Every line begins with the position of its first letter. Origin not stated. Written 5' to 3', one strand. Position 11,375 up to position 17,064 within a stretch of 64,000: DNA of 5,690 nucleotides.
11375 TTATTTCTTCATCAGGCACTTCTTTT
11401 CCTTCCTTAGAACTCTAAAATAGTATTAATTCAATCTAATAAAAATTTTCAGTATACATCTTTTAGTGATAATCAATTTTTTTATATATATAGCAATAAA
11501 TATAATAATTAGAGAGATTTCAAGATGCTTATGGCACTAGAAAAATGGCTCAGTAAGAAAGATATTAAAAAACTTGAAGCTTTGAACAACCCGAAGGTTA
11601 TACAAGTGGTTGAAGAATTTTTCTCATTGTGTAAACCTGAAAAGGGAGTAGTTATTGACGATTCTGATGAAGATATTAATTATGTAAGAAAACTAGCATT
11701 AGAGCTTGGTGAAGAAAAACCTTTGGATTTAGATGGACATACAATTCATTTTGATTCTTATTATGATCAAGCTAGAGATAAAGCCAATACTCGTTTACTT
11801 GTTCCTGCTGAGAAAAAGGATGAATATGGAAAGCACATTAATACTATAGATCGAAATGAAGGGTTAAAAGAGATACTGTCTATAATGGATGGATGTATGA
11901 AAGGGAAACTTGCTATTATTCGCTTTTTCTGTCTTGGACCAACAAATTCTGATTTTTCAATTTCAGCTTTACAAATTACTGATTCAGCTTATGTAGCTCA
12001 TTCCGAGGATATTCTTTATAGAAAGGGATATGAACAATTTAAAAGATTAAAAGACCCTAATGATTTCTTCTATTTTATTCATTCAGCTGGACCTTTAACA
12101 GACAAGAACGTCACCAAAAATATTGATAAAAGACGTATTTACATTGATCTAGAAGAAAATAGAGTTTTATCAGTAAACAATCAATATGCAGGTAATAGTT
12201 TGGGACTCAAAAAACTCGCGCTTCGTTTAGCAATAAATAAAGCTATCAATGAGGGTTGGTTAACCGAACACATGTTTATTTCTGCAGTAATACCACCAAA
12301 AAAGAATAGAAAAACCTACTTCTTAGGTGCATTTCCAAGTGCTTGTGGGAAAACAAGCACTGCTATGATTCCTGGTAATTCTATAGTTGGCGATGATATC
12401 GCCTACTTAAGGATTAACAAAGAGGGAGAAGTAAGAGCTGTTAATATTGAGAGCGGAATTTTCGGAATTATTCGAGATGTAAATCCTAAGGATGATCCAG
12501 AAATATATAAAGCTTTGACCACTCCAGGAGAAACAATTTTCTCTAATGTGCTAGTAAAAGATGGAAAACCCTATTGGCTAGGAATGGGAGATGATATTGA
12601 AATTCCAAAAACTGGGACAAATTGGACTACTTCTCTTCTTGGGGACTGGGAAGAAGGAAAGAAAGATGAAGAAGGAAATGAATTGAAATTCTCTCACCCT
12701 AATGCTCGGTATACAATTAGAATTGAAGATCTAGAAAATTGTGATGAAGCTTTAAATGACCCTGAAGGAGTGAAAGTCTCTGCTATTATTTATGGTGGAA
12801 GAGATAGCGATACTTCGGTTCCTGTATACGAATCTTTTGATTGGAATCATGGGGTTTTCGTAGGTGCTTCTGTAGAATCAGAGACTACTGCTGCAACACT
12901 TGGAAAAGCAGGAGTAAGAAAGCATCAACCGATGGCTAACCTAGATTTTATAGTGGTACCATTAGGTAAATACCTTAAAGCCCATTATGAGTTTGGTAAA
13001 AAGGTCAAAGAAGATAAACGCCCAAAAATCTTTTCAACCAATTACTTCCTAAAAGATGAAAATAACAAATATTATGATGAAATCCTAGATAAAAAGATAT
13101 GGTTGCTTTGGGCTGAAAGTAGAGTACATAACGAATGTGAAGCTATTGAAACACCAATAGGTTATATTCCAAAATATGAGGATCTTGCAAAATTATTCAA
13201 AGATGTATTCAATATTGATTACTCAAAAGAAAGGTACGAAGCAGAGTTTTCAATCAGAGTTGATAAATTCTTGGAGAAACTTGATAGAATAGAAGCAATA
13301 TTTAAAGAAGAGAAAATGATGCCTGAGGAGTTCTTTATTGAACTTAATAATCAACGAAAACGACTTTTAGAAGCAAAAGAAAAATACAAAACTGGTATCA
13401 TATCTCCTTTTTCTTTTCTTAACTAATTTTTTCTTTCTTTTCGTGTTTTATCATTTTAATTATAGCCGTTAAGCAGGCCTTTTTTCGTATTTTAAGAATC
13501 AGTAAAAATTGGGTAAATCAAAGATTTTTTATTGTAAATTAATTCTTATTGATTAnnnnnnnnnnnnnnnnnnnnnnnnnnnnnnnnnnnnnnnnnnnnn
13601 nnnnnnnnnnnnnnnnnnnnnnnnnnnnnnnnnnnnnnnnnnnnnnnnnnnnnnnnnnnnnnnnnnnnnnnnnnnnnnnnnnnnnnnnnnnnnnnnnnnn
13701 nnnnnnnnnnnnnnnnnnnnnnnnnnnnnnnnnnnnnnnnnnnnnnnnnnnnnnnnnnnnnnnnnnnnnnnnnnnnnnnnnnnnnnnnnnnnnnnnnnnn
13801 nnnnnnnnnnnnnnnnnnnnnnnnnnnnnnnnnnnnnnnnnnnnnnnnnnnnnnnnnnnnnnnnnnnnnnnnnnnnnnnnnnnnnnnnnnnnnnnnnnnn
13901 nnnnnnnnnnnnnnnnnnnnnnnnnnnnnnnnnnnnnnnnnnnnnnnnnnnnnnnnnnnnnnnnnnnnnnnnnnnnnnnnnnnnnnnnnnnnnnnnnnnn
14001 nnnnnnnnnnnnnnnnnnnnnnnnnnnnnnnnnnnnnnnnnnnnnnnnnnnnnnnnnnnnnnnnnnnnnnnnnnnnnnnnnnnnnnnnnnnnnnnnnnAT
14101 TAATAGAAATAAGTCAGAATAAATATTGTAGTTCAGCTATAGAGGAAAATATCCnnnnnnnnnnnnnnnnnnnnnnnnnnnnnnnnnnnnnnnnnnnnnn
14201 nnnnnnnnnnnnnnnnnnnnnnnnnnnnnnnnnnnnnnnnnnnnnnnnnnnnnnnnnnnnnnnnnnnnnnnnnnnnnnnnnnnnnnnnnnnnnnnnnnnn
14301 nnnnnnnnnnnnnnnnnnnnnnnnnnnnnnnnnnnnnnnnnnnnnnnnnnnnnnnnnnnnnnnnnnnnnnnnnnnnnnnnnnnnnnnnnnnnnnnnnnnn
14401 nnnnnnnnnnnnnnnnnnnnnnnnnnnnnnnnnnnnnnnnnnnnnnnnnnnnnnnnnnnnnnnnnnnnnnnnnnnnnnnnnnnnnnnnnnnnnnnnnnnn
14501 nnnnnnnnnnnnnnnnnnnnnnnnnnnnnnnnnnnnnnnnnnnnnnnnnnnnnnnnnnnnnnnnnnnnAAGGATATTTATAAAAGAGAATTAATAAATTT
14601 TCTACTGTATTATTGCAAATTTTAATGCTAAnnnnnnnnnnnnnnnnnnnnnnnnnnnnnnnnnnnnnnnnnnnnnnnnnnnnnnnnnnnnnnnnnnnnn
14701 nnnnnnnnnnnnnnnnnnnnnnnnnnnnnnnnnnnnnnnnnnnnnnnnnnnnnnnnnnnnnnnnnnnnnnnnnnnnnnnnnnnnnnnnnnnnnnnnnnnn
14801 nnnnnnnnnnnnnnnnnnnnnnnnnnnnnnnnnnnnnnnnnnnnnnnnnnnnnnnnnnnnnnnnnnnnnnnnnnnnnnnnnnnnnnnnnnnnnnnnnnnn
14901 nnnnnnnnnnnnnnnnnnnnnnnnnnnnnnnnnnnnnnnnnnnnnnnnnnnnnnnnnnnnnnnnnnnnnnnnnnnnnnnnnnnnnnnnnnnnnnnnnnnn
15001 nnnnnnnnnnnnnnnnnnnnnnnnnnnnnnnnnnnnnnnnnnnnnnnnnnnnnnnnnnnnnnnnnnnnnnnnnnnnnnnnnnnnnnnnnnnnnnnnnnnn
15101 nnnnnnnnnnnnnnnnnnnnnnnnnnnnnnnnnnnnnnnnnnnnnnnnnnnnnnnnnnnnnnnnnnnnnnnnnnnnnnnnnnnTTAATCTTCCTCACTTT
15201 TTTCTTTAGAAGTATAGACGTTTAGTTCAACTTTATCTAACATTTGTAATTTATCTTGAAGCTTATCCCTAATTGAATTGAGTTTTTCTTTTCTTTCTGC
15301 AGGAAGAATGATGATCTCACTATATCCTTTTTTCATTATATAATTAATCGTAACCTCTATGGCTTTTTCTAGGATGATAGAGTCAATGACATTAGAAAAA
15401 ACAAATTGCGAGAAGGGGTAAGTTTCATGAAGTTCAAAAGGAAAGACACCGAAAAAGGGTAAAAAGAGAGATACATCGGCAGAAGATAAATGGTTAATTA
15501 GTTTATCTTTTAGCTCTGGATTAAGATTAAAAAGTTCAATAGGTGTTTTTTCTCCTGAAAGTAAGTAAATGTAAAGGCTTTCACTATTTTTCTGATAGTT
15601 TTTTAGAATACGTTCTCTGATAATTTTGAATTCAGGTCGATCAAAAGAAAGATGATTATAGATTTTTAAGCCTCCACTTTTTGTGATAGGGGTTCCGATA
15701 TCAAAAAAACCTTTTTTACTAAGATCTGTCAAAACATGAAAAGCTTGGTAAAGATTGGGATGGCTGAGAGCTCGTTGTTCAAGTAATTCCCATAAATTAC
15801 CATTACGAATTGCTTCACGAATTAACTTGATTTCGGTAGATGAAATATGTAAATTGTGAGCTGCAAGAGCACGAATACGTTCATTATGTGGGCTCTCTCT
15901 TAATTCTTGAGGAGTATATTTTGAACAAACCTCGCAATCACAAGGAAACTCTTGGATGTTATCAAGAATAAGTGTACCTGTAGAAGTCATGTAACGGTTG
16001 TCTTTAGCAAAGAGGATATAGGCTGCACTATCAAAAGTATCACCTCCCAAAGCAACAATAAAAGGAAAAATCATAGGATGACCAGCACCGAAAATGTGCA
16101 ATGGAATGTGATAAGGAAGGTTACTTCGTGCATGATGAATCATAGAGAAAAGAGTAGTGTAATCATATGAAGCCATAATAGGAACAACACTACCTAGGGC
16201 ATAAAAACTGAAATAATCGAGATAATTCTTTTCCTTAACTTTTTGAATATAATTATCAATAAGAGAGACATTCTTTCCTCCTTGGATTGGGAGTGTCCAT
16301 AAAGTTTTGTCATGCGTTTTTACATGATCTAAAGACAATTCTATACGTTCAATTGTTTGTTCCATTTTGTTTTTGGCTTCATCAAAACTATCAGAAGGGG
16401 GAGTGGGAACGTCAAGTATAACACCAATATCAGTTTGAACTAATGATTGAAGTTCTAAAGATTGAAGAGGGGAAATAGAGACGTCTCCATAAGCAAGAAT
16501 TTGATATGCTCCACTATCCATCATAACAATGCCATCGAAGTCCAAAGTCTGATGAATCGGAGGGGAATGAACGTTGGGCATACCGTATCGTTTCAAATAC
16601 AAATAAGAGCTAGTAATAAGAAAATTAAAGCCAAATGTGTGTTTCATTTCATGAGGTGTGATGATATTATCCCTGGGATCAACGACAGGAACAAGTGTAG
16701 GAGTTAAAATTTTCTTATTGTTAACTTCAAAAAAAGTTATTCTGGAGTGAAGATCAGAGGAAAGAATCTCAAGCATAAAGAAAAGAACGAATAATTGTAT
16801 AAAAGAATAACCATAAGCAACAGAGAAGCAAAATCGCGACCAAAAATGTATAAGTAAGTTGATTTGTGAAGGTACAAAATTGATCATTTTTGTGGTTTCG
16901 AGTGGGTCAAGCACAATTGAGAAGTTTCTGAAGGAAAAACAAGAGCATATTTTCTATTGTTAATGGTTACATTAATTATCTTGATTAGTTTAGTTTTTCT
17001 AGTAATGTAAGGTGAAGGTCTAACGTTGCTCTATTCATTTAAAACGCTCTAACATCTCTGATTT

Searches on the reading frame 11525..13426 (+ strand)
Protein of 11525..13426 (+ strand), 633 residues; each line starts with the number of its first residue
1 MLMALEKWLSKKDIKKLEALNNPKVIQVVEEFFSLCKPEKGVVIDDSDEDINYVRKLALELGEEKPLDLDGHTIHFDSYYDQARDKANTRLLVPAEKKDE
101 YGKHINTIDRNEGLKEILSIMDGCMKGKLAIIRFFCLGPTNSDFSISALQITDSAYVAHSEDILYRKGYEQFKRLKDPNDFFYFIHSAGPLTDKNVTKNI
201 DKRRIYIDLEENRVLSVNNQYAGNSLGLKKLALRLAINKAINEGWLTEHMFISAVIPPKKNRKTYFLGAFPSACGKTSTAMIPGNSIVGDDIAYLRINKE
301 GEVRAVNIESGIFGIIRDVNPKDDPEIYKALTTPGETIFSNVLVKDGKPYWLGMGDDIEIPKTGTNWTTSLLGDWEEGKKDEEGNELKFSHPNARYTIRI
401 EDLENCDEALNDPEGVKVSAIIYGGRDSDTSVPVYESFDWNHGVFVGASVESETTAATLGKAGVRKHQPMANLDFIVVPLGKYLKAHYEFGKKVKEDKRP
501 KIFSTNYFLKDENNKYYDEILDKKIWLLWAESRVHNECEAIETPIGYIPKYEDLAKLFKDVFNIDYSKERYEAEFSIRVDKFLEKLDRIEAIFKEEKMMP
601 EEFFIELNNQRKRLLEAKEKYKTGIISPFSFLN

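Call 10: search_protein_families(library=pfam, proteins=[window:11525-13426:+])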
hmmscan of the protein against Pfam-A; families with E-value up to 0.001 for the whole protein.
window:11525-13426:+ (633 aa): 3 families
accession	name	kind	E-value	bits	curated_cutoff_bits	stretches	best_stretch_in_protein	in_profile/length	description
PF00821.23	PEPCK_GTP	-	3.5e-112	375.2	23.8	1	245-613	1-357/357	Phosphoenolpyruvate carboxykinase C-terminal P-loop domain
PF17297.7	PEPCK_N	-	6.3e-61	206.2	23.8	1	29-240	3-217/218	Phosphoenolpyruvate carboxykinase N-terminal domain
PF01293.25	PEPCK_ATP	-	1.7e-09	37.4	26.5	1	117-346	74-286/465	Phosphoenolpyruvate carboxykinase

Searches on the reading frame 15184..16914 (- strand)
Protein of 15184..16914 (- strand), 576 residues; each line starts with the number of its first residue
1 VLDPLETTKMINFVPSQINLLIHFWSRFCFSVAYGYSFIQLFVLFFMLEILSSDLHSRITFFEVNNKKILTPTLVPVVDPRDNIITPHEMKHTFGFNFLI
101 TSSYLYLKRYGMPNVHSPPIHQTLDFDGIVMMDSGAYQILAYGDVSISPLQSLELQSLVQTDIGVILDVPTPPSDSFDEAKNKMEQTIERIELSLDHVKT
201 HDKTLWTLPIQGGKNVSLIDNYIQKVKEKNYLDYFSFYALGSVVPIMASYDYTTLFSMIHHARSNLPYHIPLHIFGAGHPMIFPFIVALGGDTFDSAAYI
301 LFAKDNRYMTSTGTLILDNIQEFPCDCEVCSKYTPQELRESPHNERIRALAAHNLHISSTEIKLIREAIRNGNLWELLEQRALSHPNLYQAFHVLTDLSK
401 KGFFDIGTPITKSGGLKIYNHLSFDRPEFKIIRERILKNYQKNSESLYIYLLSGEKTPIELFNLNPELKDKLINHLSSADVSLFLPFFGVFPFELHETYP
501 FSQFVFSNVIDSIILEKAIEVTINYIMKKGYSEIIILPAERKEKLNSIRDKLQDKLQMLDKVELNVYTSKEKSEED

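Call 10: search_protein_families(library=pfam, proteins=[window:15184-16914:-])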
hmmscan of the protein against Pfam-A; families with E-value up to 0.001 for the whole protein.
window:15184-16914:- (576 aa): 2 families
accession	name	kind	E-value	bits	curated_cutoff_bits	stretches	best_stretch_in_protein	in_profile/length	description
PF01702.25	TGT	-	3.2e-65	221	26.3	1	57-386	3-356/357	Queuine tRNA-ribosyltransferase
PF19152.5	DUF5834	-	0.00019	22.2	28.6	0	242-312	20-91/159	Family of unknown function (DUF5834)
